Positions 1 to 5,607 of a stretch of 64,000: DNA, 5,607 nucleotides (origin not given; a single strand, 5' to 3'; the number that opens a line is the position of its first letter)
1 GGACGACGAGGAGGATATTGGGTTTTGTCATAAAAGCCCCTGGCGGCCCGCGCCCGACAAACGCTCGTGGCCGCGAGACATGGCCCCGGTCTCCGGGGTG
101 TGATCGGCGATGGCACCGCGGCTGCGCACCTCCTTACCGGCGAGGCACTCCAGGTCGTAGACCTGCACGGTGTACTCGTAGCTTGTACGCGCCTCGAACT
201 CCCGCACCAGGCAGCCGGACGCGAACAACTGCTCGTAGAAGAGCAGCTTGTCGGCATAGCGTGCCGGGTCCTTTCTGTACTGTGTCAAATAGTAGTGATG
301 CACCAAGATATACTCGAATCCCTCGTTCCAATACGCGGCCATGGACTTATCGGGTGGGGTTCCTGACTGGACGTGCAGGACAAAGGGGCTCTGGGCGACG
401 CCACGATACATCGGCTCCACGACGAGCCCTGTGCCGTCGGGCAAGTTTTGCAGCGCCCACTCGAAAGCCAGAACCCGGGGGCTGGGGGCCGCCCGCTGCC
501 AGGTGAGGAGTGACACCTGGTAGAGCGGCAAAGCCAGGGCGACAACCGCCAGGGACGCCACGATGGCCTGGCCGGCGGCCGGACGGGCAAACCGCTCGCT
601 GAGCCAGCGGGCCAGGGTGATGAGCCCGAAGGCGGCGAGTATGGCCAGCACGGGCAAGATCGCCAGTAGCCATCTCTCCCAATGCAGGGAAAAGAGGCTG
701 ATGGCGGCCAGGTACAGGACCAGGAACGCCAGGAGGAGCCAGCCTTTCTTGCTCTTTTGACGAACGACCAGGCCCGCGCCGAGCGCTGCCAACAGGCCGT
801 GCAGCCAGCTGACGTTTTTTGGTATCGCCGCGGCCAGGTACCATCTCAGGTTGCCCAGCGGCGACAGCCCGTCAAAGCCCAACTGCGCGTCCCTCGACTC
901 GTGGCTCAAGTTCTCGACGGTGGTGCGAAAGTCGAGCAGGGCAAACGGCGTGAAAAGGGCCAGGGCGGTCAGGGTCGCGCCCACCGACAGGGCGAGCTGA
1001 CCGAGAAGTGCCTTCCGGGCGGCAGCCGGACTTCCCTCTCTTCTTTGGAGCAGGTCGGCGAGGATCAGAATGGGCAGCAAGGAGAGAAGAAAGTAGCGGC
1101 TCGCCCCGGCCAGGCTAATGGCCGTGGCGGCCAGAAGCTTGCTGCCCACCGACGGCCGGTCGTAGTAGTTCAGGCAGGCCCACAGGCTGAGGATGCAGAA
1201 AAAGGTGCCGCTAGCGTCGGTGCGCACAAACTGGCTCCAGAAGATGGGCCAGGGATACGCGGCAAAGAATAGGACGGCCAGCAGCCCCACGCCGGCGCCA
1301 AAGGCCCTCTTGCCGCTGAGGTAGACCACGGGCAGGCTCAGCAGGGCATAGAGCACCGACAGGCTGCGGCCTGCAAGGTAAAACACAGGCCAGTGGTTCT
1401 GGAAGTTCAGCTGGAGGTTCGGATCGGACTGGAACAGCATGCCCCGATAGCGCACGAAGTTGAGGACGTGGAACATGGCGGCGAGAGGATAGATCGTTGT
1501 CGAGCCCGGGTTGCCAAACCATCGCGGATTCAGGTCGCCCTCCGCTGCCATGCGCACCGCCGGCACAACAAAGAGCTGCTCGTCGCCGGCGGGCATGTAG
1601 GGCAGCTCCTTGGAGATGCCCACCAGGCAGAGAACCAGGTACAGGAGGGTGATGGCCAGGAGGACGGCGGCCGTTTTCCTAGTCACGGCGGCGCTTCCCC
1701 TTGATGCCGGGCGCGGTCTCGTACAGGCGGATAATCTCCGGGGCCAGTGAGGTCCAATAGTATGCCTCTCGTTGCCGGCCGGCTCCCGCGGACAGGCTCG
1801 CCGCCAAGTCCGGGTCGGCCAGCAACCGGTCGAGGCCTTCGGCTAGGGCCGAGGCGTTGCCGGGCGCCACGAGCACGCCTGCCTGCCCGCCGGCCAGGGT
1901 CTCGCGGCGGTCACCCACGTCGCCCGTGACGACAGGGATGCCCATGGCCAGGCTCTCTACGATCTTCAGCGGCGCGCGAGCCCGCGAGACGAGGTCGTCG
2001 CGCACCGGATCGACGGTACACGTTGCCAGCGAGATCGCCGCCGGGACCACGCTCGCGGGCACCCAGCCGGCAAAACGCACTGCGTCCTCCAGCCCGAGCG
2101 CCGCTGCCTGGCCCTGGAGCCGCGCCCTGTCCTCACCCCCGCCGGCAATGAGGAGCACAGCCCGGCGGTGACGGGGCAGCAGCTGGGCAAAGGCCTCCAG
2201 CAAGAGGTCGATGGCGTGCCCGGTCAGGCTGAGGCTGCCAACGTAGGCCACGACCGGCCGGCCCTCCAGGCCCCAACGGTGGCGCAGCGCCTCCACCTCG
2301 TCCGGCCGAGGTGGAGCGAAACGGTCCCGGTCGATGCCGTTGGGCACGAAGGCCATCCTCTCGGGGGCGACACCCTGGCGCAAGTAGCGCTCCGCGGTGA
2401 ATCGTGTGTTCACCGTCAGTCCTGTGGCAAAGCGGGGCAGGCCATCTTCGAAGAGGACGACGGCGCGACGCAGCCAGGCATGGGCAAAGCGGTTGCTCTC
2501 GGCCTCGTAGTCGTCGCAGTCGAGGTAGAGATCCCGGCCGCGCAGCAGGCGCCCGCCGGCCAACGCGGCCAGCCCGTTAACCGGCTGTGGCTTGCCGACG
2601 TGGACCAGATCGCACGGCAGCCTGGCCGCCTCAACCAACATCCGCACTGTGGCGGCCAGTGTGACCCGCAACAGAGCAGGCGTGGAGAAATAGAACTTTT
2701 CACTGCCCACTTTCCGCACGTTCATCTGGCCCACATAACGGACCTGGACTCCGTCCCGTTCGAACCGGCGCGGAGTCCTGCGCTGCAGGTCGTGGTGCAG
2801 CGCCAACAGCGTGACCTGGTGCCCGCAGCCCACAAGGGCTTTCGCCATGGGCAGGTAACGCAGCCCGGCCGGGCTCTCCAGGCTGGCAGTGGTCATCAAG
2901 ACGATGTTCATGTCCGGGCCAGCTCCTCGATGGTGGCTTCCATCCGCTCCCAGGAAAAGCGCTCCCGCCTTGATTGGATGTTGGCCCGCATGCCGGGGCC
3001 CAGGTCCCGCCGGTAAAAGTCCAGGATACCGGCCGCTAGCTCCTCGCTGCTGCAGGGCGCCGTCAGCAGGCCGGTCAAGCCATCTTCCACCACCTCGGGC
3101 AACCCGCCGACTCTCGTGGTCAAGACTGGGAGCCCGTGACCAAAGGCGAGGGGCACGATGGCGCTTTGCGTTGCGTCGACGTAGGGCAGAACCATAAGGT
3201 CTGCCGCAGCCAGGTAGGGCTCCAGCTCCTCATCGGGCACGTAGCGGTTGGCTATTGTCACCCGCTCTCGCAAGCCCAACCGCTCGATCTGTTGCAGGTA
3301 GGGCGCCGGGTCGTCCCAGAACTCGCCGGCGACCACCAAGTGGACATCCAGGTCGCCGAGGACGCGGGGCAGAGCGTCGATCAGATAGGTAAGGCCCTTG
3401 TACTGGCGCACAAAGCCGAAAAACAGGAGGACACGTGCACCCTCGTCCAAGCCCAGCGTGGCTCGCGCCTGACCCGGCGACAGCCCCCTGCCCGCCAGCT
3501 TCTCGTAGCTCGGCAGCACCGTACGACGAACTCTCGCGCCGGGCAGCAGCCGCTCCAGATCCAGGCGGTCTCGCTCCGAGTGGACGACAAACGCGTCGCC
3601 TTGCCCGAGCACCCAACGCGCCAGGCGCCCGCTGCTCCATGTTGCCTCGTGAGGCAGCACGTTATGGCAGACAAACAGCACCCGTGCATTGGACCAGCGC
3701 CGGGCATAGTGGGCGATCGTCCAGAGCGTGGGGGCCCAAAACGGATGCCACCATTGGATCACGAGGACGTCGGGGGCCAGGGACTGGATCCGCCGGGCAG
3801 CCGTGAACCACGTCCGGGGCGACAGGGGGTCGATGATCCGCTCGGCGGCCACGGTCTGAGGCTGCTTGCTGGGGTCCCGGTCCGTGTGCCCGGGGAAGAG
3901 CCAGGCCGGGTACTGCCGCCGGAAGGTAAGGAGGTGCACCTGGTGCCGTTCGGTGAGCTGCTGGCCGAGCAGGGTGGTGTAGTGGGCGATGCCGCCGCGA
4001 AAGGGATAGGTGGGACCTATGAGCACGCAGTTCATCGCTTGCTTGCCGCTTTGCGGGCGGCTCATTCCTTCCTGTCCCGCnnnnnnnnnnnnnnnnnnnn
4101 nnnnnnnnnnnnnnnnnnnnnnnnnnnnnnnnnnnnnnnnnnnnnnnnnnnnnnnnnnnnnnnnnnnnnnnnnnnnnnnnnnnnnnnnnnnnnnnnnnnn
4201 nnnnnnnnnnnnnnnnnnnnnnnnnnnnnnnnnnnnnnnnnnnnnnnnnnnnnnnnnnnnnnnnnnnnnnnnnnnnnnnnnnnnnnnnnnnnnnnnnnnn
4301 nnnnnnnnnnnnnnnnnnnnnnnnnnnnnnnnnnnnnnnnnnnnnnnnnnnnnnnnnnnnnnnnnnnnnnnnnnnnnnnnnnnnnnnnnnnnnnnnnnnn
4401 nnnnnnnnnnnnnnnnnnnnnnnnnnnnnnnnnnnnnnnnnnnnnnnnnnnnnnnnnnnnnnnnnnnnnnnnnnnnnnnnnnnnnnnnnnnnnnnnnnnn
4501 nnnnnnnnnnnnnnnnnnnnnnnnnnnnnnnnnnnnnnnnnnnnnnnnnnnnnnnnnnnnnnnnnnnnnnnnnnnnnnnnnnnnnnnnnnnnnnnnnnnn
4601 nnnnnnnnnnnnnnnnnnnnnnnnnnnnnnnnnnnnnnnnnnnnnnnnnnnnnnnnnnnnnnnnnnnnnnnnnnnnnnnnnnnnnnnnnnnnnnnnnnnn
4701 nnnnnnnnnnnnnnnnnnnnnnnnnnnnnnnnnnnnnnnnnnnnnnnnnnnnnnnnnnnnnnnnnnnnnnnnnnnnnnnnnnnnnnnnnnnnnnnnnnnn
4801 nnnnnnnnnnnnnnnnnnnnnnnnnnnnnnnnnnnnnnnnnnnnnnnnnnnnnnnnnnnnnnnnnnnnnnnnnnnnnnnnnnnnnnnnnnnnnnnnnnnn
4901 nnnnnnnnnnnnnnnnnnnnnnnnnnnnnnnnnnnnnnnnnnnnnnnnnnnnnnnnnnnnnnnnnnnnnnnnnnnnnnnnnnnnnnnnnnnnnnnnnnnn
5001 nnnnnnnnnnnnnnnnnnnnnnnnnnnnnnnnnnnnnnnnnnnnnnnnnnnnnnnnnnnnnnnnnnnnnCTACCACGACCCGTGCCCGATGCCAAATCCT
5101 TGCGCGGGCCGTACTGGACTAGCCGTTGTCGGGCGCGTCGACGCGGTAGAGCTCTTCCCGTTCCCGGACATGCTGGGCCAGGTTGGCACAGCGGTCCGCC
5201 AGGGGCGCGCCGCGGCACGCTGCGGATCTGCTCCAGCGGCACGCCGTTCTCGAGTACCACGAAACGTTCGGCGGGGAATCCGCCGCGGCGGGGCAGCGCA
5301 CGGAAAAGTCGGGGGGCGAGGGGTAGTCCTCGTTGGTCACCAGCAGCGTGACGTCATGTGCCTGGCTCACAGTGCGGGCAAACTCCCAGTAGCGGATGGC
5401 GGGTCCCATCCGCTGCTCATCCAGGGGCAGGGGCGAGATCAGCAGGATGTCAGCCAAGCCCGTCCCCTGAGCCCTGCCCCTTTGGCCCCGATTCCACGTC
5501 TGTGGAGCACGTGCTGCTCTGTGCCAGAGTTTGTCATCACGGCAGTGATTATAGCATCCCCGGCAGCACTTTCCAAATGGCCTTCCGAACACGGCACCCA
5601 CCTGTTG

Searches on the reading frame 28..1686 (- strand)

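Call 68: search_protein_families(library=pfam, proteins=[window:28-1686:-], max_evalue=0.01)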
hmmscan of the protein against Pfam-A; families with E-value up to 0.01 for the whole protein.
window:28-1686:- (552 aa): 1 family
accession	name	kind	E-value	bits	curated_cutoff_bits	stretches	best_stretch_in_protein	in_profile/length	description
PF13231.12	PMT_2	-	2.6e-06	28.2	26.1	1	105-215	23-133/160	Dolichyl-phosphate-mannose-protein mannosyltransferase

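Call 69: search_protein_families(library=ncbifam, proteins=[window:28-1686:-], max_evalue=0.01)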
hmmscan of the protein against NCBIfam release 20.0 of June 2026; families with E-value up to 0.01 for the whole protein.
window:28-1686:- (552 aa): 1 family
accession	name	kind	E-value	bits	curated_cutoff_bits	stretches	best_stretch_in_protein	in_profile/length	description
TIGR04154.1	archaeo_STT3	subfamily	0.01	14.2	450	1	108-149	100-141/831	oligosaccharyl transferase, archaeosortase A system-associated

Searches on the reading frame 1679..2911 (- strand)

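Call 14: search_protein_families(library=pfam, proteins=[window:1679-2911:-], max_evalue=0.01)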
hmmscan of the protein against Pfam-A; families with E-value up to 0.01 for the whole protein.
window:1679-2911:- (410 aa): 5 families
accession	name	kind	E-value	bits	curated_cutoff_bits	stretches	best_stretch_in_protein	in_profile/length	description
PF00534.26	Glycos_transf_1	-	8.6e-30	104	26.4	1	210-376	6-168/172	Glycosyl transferases group 1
PF13692.12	Glyco_trans_1_4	-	5.7e-28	98.4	27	1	218-366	1-142/142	Glycosyl transferases group 1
PF13579.12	Glyco_trans_4_4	-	2.1e-15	57.8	29.7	1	21-192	9-158/158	Glycosyl transferase 4-like domain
PF13439.12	Glyco_transf_4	-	1e-11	45.6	28.5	1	22-197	11-170/170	Glycosyltransferase Family 4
PF13524.12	Glyco_trans_1_2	-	9.2e-06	26.1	25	1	268-385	27-132/144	Glycosyl transferase-like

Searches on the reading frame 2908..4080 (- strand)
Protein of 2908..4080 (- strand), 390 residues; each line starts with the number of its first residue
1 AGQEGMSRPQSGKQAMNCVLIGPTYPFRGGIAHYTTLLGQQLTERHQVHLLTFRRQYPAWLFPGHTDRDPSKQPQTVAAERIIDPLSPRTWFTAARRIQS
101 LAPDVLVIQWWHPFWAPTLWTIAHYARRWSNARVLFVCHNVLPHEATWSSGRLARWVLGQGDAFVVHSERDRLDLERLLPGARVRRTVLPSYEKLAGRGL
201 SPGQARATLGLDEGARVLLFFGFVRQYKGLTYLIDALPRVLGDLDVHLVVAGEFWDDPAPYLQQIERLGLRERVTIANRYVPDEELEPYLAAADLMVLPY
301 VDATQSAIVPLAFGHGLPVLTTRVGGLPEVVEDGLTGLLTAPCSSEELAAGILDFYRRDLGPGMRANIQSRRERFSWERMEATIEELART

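Call 14: search_protein_families(library=pfam, proteins=[window:2908-4080:-], max_evalue=0.01)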
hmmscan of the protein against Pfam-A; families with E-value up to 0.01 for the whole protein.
window:2908-4080:- (390 aa): 4 families
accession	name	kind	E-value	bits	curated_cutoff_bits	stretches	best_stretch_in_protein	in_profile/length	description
PF13692.12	Glyco_trans_1_4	-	1.5e-26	93.7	27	1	216-356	2-140/142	Glycosyl transferases group 1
PF00534.26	Glycos_transf_1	-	3.9e-21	75.8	26.4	1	206-359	6-159/172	Glycosyl transferases group 1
PF13439.12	Glyco_transf_4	-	2.3e-10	41.2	28.5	1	29-184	2-157/170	Glycosyltransferase Family 4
PF13579.12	Glyco_trans_4_4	-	2.9e-09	37.9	29.7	1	29-190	1-156/158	Glycosyl transferase 4-like domain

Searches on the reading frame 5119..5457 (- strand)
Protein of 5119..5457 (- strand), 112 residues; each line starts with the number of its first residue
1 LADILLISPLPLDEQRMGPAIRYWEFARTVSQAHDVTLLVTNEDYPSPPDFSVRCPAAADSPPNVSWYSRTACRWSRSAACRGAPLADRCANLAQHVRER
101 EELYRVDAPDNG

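Call 14: search_protein_families(library=pfam, proteins=[window:5119-5457:-], max_evalue=0.01)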
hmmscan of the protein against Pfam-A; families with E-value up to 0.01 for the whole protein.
window:5119-5457:- (112 aa): 0 families
